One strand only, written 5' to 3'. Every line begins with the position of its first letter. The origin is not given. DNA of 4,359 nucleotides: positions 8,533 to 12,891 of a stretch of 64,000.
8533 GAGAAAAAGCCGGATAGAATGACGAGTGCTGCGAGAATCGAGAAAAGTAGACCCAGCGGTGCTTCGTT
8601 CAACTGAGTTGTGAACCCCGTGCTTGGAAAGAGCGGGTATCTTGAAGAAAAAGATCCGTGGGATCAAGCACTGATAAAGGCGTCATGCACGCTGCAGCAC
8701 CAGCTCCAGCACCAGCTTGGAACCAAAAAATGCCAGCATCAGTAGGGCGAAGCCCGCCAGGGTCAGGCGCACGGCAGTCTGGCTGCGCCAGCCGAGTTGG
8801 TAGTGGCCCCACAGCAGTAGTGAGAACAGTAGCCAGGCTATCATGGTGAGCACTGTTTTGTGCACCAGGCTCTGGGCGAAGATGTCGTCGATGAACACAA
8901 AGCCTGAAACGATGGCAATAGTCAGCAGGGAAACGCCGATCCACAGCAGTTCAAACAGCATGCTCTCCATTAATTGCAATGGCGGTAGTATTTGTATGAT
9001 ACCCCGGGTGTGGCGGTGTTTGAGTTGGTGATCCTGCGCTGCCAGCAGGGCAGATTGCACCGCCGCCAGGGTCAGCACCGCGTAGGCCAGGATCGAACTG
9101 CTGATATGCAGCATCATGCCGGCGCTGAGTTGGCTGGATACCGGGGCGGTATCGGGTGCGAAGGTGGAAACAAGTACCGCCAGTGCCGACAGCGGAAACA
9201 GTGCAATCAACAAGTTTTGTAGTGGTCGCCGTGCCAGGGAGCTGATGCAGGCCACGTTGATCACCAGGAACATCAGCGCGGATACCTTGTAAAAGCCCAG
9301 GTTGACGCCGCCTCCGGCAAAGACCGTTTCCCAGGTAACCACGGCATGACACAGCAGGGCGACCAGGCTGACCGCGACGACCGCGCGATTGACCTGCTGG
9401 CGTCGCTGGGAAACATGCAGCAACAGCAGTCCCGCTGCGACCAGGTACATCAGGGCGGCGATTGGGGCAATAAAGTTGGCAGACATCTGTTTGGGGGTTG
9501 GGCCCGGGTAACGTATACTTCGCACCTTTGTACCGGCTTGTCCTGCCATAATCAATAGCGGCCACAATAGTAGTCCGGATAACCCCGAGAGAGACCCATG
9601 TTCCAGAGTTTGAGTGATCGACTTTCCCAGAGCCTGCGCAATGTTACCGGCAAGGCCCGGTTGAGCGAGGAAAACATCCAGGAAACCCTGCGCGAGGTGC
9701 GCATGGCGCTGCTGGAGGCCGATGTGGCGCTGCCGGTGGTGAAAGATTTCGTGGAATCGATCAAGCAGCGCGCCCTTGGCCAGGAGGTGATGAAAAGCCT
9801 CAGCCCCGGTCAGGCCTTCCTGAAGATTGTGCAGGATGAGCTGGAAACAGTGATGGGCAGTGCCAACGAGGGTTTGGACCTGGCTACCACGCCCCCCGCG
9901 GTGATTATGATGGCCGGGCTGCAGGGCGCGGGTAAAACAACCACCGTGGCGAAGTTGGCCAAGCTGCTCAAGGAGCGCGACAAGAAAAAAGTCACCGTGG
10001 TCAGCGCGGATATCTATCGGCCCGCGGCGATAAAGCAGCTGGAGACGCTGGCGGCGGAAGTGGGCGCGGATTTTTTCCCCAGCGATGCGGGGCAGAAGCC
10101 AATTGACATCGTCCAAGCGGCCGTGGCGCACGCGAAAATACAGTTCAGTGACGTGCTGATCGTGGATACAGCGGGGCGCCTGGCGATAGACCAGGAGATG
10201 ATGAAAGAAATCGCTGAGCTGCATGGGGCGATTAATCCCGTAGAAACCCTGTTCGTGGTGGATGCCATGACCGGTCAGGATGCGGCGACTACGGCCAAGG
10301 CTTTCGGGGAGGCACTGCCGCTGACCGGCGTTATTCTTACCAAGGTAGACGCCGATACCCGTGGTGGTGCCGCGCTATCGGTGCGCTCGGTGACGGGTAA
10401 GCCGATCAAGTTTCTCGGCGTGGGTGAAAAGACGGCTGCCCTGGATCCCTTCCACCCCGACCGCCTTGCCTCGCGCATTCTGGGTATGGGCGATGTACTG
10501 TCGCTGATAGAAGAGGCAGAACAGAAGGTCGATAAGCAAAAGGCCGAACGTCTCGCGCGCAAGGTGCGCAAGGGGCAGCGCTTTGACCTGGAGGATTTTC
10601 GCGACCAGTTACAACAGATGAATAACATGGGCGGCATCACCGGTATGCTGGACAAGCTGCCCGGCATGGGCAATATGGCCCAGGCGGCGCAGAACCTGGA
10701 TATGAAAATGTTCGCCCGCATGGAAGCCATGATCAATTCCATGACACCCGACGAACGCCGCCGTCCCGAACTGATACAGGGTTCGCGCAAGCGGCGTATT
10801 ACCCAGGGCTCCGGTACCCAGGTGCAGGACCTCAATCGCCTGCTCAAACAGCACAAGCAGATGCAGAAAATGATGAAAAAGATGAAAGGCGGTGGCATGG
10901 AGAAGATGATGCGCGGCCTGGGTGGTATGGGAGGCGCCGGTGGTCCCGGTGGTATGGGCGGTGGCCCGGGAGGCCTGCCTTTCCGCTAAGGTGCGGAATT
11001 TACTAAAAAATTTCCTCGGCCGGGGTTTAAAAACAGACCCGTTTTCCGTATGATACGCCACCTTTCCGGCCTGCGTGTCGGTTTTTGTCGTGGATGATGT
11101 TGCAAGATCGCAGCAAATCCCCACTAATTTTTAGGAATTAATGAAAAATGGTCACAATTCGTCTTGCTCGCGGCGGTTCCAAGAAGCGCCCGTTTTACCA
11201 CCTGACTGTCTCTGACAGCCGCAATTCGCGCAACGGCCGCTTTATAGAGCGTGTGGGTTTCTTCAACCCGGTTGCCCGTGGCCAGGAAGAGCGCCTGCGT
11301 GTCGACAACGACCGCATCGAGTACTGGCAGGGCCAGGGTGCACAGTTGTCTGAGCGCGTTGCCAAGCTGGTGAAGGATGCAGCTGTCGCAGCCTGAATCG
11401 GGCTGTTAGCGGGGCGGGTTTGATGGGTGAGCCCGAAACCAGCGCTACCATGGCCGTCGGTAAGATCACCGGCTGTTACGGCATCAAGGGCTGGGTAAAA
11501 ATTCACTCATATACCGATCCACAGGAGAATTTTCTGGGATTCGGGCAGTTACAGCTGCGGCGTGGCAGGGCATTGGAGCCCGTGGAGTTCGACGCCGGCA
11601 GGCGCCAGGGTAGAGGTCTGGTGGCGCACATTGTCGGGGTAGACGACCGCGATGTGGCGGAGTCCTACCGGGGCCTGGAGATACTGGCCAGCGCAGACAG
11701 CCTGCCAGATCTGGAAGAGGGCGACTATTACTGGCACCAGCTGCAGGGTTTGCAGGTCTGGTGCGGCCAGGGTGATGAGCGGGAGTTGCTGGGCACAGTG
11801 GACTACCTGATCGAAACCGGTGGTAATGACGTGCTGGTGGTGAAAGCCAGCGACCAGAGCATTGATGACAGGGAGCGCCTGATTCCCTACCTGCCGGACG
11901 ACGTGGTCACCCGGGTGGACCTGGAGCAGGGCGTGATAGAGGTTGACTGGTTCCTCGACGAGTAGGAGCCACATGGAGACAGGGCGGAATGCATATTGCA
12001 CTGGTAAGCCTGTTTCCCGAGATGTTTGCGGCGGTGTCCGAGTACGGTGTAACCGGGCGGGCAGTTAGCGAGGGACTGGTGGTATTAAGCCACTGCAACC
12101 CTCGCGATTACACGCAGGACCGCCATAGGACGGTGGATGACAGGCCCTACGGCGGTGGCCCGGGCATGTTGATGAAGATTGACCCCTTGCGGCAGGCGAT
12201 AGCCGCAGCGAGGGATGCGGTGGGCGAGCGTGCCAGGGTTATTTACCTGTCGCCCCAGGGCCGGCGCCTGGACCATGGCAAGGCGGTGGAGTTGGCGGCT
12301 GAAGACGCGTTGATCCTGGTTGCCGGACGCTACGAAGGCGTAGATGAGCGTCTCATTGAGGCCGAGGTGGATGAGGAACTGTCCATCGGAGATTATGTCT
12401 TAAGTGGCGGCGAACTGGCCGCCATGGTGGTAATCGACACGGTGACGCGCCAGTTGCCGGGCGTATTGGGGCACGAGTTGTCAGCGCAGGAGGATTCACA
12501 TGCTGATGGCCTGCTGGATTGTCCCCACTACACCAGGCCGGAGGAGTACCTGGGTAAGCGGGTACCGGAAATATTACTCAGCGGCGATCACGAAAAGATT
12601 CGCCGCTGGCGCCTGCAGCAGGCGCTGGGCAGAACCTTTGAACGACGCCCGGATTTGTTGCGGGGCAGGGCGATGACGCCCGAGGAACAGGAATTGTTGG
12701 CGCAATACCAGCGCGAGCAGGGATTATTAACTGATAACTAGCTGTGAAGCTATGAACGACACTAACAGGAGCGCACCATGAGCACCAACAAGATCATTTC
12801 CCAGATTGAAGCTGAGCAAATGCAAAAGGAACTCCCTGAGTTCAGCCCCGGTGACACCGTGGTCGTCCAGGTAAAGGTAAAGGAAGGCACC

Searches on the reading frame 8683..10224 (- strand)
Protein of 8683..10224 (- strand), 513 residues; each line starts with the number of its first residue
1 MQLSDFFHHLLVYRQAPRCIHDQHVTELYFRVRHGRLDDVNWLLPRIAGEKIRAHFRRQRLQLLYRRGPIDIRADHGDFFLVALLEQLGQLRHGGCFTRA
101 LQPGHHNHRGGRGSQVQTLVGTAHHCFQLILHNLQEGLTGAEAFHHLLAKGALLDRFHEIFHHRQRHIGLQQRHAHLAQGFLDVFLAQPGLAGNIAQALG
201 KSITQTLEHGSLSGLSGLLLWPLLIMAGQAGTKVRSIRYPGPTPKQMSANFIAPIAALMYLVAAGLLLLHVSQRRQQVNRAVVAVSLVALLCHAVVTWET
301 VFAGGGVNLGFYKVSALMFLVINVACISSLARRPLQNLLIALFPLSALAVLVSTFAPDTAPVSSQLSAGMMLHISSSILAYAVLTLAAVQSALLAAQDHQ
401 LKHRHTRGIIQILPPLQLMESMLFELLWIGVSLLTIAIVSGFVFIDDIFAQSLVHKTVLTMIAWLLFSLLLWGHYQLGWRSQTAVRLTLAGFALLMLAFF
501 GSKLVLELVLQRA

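Call 59: search_protein_families(library=pfam, proteins=[window:8683-10224:-], max_evalue=0.000001)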
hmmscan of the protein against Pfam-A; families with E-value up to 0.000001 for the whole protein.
window:8683-10224:- (513 aa): 1 family
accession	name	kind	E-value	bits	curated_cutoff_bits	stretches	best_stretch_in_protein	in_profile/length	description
PF01578.25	Cytochrom_C_asm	-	1.2e-29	104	29.9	1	287-508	7-210/212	Cytochrome C assembly protein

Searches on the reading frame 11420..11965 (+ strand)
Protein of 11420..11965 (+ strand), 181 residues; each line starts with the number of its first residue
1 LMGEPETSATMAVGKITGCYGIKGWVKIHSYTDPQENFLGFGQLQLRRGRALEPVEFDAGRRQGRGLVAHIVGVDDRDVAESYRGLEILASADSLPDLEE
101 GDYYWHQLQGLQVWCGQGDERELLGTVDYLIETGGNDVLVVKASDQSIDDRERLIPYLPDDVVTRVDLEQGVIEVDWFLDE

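Call 59: search_protein_families(library=pfam, proteins=[window:11420-11965:+], max_evalue=0.000001)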
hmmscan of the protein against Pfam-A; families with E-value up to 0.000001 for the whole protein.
window:11420-11965:+ (181 aa): 2 families
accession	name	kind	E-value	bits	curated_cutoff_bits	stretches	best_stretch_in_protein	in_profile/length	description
PF01782.24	RimM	-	4.3e-21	75.4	23.5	1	13-93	2-83/84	RimM N-terminal domain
PF24986.1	PRC_RimM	-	1.3e-09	38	27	1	105-177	1-65/69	RimM PRC barrel domain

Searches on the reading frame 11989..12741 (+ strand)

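Call 59: search_protein_families(library=pfam, proteins=[window:11989-12741:+], max_evalue=0.000001)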
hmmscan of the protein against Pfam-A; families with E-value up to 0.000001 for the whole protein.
window:11989-12741:+ (250 aa): 1 family
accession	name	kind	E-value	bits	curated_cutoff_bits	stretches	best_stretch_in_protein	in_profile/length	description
PF01746.26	tRNA_m1G_MT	-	9.8e-62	208.6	27.3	1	23-221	2-195/195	tRNA (Guanine-1)-methyltransferase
